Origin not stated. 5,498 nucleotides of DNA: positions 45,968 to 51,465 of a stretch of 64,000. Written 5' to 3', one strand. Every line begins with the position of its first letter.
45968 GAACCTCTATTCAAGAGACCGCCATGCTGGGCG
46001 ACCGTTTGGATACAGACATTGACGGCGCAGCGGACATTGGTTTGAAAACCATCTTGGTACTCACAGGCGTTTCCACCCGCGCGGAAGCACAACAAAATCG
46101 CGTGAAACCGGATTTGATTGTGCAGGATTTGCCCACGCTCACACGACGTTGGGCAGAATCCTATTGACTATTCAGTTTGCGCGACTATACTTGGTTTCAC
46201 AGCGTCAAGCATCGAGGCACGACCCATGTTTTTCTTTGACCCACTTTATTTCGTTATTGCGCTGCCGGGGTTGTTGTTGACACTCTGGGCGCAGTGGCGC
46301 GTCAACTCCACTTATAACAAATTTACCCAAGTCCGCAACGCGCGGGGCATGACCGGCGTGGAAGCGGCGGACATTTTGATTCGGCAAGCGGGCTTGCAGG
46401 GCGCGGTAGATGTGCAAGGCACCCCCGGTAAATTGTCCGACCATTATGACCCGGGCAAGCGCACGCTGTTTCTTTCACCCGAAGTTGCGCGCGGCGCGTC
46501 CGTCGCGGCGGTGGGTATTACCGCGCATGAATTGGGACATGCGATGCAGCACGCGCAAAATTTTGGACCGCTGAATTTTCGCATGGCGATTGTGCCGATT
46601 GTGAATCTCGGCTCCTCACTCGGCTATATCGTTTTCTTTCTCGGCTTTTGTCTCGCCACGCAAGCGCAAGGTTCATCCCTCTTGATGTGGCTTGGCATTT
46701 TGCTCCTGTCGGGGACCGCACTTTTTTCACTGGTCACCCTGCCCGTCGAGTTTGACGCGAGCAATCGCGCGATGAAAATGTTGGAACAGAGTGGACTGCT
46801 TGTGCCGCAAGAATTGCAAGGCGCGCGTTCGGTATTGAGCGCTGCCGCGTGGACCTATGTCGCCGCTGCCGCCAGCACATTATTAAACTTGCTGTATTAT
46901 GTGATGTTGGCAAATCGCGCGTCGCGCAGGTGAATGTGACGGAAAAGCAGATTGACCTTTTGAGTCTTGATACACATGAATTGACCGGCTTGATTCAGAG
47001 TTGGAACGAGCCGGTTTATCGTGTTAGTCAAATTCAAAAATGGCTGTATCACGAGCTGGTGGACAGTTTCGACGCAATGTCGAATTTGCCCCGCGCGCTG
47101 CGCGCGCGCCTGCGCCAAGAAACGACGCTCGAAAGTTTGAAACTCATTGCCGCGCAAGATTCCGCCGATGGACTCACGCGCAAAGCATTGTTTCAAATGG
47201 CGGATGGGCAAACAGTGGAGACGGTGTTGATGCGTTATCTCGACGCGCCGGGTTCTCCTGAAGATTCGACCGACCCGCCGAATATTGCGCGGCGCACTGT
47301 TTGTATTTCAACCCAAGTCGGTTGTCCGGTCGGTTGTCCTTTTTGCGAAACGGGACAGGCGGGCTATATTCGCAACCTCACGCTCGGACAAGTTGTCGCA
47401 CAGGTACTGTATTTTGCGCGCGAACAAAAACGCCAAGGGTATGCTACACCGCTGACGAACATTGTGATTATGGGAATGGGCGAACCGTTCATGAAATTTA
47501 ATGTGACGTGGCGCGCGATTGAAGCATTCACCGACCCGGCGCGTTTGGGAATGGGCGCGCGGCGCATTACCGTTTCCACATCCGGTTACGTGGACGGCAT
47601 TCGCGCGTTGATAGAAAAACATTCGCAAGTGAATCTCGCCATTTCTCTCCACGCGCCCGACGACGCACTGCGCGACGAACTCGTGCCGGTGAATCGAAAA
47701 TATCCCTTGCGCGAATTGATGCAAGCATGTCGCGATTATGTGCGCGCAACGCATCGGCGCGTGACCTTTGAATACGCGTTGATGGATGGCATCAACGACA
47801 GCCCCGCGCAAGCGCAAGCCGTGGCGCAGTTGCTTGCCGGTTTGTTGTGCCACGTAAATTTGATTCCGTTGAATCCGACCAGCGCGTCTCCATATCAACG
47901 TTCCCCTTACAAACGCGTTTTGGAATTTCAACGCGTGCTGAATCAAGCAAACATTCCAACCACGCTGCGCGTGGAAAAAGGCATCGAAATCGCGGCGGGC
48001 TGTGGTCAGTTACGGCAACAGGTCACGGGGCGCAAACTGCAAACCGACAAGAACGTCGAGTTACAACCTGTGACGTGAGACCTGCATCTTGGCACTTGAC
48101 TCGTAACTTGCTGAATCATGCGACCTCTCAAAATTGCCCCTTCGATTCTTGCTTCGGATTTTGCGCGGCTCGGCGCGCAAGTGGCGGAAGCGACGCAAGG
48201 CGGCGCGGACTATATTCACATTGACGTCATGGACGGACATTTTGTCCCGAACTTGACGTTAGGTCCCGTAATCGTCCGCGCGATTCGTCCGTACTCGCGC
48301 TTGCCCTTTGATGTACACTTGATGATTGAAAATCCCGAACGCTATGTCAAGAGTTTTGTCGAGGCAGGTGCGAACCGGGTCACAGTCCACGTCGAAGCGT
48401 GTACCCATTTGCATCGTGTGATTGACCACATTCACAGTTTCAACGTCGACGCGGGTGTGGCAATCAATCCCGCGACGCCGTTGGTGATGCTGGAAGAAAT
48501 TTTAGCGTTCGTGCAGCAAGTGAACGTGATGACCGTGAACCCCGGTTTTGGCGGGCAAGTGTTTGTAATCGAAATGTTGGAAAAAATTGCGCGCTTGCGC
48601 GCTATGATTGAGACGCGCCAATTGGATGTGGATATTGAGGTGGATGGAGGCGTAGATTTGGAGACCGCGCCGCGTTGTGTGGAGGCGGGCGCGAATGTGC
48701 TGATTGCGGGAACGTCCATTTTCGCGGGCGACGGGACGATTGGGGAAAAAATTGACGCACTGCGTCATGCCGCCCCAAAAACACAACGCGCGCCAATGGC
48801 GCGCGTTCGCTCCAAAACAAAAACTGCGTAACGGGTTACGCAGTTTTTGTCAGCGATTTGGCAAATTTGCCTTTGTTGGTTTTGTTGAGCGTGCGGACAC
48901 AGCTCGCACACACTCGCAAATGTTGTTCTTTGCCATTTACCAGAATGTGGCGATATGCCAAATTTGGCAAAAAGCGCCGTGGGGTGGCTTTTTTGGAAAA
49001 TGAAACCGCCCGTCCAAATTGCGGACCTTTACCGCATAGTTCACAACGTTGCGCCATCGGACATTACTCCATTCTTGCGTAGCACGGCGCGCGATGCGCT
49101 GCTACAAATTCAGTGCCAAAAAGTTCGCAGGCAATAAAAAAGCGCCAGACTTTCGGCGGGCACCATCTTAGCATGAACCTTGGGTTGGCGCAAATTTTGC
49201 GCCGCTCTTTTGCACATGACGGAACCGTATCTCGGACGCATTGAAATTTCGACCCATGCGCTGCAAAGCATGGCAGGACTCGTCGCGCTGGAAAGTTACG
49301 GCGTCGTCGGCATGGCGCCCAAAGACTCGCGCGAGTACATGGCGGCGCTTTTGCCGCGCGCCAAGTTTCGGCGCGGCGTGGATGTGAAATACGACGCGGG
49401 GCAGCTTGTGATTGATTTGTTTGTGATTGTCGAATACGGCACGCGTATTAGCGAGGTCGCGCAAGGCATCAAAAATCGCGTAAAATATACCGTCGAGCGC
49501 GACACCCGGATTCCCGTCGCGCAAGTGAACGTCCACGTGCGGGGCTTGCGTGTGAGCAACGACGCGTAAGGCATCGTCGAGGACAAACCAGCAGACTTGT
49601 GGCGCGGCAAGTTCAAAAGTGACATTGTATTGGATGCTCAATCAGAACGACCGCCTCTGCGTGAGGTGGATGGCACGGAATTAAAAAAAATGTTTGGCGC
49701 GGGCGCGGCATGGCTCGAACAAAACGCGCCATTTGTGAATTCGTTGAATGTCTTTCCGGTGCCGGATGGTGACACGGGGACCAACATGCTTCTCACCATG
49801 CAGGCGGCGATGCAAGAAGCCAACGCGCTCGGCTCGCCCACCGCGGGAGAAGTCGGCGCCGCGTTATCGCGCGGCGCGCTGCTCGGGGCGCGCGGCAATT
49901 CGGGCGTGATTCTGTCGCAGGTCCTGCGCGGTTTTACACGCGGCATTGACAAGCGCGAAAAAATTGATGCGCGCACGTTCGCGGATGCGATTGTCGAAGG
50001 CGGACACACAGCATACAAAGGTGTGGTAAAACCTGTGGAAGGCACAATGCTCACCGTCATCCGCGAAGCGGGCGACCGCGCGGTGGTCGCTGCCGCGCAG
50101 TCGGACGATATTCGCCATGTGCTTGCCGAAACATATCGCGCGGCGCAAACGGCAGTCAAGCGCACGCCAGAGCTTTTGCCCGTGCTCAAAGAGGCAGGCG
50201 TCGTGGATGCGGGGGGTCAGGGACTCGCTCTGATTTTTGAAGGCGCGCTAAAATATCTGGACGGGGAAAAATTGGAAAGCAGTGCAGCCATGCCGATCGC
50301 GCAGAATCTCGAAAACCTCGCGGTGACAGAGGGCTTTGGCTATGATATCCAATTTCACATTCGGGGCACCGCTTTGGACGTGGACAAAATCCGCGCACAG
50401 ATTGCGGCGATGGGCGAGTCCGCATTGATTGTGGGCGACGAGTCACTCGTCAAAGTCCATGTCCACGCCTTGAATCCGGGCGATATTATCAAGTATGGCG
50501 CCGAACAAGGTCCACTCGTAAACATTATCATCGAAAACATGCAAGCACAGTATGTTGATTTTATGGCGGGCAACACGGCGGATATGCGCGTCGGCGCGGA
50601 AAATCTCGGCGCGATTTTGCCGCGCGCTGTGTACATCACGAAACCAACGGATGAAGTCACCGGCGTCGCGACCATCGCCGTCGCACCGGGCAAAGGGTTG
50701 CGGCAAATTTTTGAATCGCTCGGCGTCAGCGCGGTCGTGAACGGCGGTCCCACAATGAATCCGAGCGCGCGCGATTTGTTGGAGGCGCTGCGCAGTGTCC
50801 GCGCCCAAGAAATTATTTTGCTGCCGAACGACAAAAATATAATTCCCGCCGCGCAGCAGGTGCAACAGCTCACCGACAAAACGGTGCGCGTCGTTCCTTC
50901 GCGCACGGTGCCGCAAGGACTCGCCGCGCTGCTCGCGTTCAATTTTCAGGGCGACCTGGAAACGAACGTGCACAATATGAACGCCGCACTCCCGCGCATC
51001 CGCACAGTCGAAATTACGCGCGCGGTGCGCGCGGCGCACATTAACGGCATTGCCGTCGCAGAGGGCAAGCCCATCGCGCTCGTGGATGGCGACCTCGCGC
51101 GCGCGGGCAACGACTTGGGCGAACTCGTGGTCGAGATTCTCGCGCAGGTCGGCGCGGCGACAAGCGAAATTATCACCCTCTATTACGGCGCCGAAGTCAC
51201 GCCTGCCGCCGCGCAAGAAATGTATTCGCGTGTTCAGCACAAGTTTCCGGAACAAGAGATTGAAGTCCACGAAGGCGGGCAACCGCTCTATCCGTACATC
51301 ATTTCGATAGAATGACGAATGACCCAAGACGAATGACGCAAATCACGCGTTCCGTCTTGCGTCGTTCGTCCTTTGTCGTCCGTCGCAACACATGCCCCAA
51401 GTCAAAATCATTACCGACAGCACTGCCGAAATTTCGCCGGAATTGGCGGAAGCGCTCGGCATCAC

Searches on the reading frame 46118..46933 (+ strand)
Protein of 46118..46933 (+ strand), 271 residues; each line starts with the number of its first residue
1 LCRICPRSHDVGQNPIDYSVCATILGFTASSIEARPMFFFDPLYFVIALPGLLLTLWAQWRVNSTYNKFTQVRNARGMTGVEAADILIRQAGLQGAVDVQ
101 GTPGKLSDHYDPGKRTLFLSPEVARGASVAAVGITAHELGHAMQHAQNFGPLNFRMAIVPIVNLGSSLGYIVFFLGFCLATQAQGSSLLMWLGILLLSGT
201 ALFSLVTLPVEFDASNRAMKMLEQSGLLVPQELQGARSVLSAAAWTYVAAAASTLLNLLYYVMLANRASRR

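Call 59: search_protein_families(library=pfam, proteins=[window:46118-46933:+], max_evalue=0.00001)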
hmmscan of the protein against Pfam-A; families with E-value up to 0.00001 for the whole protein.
window:46118-46933:+ (271 aa): 1 family
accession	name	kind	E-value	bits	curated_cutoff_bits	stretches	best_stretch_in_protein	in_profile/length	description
PF04298.18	Zn_peptidase_2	-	3.3e-81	272.4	27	1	44-265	1-217/218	Putative neutral zinc metallopeptidase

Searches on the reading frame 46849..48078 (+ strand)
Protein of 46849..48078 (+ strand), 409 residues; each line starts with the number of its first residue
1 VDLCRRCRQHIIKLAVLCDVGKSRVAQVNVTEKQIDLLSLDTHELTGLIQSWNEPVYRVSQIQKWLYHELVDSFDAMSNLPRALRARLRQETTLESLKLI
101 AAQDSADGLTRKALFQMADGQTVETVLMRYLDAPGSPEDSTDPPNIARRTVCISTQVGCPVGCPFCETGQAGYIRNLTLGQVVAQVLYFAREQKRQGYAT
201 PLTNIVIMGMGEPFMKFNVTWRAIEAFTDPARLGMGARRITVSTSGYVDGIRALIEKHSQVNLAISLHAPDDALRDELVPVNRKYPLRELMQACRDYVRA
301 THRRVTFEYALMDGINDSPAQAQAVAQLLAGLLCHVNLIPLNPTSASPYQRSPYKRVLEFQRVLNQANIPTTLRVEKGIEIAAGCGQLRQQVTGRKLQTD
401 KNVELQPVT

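Call 59: search_protein_families(library=pfam, proteins=[window:46849-48078:+], max_evalue=0.00001)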
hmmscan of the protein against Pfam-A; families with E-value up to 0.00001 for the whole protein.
window:46849-48078:+ (409 aa): 2 families
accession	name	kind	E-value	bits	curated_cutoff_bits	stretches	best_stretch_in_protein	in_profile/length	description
PF21016.3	RlmN_N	-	3.5e-15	55.9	24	1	35-92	1-58/60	Ribosomal RNA large subunit methyltransferase N-terminal domain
PF04055.27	Radical_SAM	-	7.6e-14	52.7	29.5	1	153-319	1-158/166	Radical SAM superfamily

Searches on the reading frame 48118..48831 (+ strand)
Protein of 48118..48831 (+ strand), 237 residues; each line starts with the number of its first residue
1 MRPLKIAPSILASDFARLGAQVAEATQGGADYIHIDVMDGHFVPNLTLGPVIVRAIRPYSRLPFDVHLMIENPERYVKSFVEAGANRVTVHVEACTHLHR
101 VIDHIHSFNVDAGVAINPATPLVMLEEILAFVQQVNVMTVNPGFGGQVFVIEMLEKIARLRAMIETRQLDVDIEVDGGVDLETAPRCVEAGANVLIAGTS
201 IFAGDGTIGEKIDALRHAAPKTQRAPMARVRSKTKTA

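Call 59: search_protein_families(library=pfam, proteins=[window:48118-48831:+], max_evalue=0.00001)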
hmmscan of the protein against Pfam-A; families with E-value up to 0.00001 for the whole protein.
window:48118-48831:+ (237 aa): 1 family
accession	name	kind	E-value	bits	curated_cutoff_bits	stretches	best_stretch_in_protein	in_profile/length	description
PF00834.25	Ribul_P_3_epim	-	1.2e-75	253.7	21.1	1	5-202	1-198/198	Ribulose-phosphate 3 epimerase family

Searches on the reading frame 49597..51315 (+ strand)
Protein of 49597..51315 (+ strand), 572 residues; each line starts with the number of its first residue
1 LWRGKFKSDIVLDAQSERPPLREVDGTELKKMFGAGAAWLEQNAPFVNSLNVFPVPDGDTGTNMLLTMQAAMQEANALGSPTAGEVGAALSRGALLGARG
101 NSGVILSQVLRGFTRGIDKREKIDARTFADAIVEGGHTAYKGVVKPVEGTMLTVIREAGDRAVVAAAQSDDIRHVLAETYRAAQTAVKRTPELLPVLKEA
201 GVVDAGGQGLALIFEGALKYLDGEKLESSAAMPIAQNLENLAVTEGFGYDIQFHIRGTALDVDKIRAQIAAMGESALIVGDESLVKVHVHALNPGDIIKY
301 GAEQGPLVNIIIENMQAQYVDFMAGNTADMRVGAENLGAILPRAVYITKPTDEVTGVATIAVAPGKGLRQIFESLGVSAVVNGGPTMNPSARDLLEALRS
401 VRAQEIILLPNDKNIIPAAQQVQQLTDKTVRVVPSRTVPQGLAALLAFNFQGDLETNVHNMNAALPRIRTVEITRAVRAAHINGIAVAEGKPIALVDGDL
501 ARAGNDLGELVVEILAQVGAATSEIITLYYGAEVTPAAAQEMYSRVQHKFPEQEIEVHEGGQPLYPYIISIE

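Call 59: search_protein_families(library=pfam, proteins=[window:49597-51315:+], max_evalue=0.00001)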
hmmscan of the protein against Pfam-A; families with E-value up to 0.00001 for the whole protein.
window:49597-51315:+ (572 aa): 3 families
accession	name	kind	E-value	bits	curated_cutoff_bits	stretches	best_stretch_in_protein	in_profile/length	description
PF13684.11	FakA-like_C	-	2.5e-73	246.5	23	1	358-572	1-216/216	Fatty acid kinase subunit A-like, C-terminal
PF02734.22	Dak2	-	5.3e-42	144.1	27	1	54-218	1-173/174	DAK2 domain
PF21645.3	FakA-like_M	-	7.5e-20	71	24.9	1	247-319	2-77/80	Fatty acid kinase subunit A-like, middle domain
